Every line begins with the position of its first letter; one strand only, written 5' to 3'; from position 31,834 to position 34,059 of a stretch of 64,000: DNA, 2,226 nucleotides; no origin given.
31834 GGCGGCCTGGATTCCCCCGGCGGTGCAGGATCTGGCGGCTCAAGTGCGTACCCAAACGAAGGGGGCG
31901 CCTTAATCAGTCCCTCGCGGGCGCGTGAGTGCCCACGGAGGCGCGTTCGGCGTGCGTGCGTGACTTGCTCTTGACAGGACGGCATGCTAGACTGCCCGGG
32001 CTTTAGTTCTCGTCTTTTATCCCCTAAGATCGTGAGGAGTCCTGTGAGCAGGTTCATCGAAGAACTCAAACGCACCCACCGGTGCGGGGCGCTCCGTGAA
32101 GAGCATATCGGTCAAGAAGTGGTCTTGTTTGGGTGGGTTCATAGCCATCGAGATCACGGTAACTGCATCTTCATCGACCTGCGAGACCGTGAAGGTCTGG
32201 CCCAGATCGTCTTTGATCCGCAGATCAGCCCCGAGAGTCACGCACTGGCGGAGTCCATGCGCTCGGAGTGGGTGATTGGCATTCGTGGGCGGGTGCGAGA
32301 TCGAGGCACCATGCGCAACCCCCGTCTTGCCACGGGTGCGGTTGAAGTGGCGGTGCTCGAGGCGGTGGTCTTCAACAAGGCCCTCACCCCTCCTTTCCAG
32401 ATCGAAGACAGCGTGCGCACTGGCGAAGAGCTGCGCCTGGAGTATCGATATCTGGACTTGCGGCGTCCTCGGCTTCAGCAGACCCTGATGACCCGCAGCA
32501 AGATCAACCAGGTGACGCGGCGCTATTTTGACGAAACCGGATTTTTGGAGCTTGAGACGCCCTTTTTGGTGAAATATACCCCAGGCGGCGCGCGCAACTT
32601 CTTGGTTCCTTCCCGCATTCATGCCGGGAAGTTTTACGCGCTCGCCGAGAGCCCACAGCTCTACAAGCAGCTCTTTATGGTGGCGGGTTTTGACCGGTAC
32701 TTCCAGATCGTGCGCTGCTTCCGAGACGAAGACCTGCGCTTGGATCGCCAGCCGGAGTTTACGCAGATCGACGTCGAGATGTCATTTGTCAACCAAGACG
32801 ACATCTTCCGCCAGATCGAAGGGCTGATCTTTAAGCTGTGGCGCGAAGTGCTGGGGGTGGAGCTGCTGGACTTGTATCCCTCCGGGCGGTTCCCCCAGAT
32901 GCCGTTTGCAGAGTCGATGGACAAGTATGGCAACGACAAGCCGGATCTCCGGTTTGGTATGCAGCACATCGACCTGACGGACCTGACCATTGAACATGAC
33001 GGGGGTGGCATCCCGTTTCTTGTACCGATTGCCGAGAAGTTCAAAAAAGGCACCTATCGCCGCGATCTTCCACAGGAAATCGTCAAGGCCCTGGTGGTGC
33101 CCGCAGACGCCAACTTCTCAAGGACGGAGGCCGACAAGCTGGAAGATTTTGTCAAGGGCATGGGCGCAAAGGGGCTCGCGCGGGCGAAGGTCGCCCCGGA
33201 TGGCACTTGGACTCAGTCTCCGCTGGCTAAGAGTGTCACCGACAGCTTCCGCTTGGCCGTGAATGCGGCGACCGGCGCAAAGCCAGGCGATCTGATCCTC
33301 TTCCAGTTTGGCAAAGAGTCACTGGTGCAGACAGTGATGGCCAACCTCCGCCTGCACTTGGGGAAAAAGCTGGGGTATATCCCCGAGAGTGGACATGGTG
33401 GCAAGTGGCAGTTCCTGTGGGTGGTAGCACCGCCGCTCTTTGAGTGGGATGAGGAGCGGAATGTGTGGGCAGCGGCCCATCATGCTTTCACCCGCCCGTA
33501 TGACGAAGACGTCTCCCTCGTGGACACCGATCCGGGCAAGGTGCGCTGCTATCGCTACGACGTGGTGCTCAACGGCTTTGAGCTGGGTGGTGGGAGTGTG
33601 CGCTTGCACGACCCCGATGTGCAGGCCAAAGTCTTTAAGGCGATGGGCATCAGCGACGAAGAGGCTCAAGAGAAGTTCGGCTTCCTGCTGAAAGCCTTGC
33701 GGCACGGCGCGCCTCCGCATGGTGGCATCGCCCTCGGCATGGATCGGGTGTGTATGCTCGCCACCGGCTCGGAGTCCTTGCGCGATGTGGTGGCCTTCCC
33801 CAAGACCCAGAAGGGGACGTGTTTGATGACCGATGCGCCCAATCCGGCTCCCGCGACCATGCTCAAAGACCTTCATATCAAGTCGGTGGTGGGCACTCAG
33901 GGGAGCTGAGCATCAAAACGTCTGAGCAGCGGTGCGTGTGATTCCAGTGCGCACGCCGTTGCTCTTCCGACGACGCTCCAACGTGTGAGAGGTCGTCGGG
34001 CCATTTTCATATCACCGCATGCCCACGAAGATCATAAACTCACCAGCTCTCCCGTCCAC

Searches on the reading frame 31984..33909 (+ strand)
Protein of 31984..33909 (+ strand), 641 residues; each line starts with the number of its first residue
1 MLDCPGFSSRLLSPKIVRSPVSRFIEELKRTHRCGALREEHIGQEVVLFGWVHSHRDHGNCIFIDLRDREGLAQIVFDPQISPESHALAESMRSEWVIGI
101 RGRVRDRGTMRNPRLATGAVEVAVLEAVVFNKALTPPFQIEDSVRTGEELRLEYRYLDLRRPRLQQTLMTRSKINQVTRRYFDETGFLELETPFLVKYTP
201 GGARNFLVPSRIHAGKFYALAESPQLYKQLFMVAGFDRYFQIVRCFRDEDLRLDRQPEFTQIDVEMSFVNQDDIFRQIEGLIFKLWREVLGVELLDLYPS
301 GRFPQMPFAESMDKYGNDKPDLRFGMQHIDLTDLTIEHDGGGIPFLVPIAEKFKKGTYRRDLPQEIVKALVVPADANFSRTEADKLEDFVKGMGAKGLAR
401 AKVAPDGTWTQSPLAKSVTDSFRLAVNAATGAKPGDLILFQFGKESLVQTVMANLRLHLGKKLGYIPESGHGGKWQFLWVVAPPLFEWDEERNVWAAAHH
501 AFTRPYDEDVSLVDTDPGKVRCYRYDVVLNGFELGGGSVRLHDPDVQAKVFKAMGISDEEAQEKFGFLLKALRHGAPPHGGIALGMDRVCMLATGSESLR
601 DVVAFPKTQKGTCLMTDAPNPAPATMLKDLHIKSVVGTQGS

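Call 52: search_protein_families(library=ncbifam, proteins=[window:31984-33909:+], max_evalue=0.00001)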
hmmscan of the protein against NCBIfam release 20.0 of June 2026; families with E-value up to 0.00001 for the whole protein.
window:31984-33909:+ (641 aa): 15 families
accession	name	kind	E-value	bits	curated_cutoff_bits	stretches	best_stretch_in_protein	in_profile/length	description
NF001750.0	PRK00476.1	equivalog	7e-234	777.5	443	1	28-634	3-586/590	aspartate--tRNA ligase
TIGR00459.1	aspS_bact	equivalog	7.6e-204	678.4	373.85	1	29-634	2-583/586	aspartate--tRNA ligase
NF009460.0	PRK12820.1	equivalog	2.2e-152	508.7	1379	1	27-632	19-615/723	bifunctional aspartyl-tRNA synthetase/aspartyl/glutamyl-tRNA amidotransferase subunit C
NF003483.0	PRK05159.1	equivalog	1.6e-63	215.2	353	2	30-289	4-258/438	aspartate--tRNA(Asn) ligase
TIGR00458.1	aspS_nondisc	equivalog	1.4e-62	212.1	368.4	2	37-289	6-253/428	aspartate--tRNA(Asn) ligase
NF001756.1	PRK00484.1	subfamily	1.9e-49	168.6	468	2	28-293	35-294/488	lysine--tRNA ligase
TIGR00499.1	lysS_bact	equivalog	1.7e-45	155.6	427.6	2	37-334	47-320/496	lysine--tRNA ligase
NF002821.0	PRK02983.1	equivalog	5.7e-41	140.5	742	2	22-282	638-892/1102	bifunctional lysylphosphatidylglycerol synthetase/lysine--tRNA ligase LysX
NF003037.0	PRK03932.1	equivalog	6.8e-35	120.9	414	2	37-294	10-267/451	asparagine--tRNA ligase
TIGR00457.1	asnS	equivalog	5.9e-34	117.7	342.6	2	39-290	12-265/455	asparagine--tRNA ligase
NF009101.0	PRK12445.1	subfamily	9.1e-34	116.8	1026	2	42-292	64-308/505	lysine--tRNA ligase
TIGR00462.1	genX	equivalog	1.4e-22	80.5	286.9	2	169-287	2-124/304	EF-P lysine aminoacylase EpmA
NF006828.0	PRK09350.1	equivalog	3.1e-22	79.3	264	2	522-607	233-322/325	elongation factor P--(R)-beta-lysine ligase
NF005052.0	PRK06462.1-1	equivalog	9.7e-14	51.2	368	1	152-292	33-176/353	asparagine synthetase A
NF005054.0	PRK06462.1-4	equivalog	2e-09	37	309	1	153-290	10-160/318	asparagine synthetase A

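Call 53: find_homologous_proteins(query=window:31984-33909:+, max_evalue=1e-100)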
Query window:31984-33909:+ (641 aa): 7973 proteins with E <= 1e-100 among 8000 candidates; the best 120 are listed.
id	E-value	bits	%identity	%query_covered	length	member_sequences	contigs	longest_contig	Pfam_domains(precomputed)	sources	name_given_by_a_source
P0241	0.0e+0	1439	100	97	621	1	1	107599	PF01336.32,PF02938.20,PF00152.26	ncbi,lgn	ncbi:MAG: aspartate--tRNA ligase [Myxococcota bacterium]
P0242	0.0e+0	1438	100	97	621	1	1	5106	PF01336.32,PF02938.20,PF00152.26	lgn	-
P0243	0.0e+0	1433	99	97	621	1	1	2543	PF01336.32,PF02938.20,PF00152.26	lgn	-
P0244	0.0e+0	1426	99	97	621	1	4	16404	PF01336.32,PF02938.20,PF00152.26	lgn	-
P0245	0.0e+0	1380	96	96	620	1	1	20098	PF01336.32,PF02938.20,PF00152.26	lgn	-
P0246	0.0e+0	1248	86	96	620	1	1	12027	PF01336.32,PF02938.20,PF00152.26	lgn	-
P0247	0.0e+0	1242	86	96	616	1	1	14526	PF01336.32,PF02938.20,PF00152.26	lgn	-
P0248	0.0e+0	1241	86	96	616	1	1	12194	PF01336.32,PF02938.20,PF00152.26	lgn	-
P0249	0.0e+0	1241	86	96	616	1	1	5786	PF01336.32,PF02938.20,PF00152.26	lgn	-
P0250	0.0e+0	1150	79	97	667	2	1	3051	PF01336.32,PF02938.20,PF00152.26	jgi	-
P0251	0.0e+0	1128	78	96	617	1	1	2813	PF01336.32,PF02938.20,PF00152.26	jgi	jgi:aspartyl-tRNA synthetase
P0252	0.0e+0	1103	75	96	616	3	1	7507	PF01336.32,PF02938.20,PF00152.26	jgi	-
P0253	0.0e+0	1099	75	96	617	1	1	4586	PF01336.32,PF02938.20,PF00152.26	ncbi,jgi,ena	-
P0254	0.0e+0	1066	73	96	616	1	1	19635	PF01336.32,PF02938.20,PF00152.26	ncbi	-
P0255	0.0e+0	1059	73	96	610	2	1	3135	PF01336.32,PF02938.20,PF00152.26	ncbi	-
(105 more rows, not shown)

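Call 55: find_encoding_contigs(protein=P0244, flank=10000, max_places=6)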
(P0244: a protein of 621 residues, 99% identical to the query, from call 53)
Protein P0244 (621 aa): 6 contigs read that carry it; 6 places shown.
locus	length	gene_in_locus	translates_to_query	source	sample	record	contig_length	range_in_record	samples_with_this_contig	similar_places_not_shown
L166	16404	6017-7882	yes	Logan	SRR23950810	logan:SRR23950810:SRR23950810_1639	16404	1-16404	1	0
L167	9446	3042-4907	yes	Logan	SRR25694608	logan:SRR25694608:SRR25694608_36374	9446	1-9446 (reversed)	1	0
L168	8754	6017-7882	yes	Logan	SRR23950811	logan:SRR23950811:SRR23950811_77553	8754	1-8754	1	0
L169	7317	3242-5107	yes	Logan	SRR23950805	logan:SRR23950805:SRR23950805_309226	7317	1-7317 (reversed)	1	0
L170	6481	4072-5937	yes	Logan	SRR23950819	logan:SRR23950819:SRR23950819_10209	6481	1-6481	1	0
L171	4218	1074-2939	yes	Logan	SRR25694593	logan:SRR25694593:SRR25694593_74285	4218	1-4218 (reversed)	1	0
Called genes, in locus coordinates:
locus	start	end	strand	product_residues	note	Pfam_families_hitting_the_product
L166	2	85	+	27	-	?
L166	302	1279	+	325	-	PF18288:FAA_hydro_N_2, PF01557:FAA_hydrolase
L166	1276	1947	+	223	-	PF02798:GST_N, PF13417:GST_N_3, PF13409:GST_N_2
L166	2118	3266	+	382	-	PF00903:Glyoxalase, PF13669:Glyoxalase_4 (faint), PF00903:Glyoxalase (weak)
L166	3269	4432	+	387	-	-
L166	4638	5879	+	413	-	PF04307:YdjM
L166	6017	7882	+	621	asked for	PF01336:tRNA_anti-codon, PF00152:tRNA-synt_2, PF02938:GAD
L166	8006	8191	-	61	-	-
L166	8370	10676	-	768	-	-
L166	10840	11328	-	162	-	PF05995:CDO_I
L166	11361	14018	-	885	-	PF11617:Cu-binding_MopE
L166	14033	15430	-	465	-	-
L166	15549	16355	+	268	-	PF00160:Pro_isomerase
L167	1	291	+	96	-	?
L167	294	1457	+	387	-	-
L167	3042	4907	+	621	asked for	PF01336:tRNA_anti-codon, PF00152:tRNA-synt_2, PF02938:GAD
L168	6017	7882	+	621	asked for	PF01336:tRNA_anti-codon, PF00152:tRNA-synt_2, PF02938:GAD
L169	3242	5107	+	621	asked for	PF01336:tRNA_anti-codon, PF00152:tRNA-synt_2, PF02938:GAD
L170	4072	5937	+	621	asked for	PF01336:tRNA_anti-codon, PF00152:tRNA-synt_2, PF02938:GAD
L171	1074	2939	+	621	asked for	PF01336:tRNA_anti-codon, PF00152:tRNA-synt_2, PF02938:GAD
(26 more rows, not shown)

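Call 56: find_encoding_contigs(protein=P0245, flank=10000, max_places=4)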
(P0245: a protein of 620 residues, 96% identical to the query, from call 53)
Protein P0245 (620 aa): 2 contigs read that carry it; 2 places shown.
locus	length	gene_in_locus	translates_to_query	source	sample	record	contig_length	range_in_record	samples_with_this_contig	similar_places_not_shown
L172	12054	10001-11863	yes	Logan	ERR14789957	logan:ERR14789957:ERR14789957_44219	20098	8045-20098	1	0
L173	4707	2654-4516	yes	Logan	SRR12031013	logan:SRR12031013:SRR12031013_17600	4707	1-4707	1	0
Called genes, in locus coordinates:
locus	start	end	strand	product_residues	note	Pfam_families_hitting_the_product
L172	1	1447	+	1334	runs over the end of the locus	PF11617:Cu-binding_MopE, PF01839:FG-GAP, PF13517:FG-GAP_3 (weak), PF01839:FG-GAP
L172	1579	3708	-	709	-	PF00999:Na_H_Exchanger, PF00582:Usp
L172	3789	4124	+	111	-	-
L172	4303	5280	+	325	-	PF18288:FAA_hydro_N_2, PF01557:FAA_hydrolase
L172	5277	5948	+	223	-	PF02798:GST_N, PF13417:GST_N_3, PF13409:GST_N_2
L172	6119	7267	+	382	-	PF00903:Glyoxalase, PF13669:Glyoxalase_4 (faint), PF00903:Glyoxalase (weak)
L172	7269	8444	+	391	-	PF20510:HgmA_N (weak)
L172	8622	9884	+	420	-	PF04307:YdjM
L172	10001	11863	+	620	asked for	PF01336:tRNA_anti-codon, PF00152:tRNA-synt_2, PF02938:GAD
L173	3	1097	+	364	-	?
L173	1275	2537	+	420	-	PF04307:YdjM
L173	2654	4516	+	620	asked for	PF01336:tRNA_anti-codon, PF00152:tRNA-synt_2, PF02938:GAD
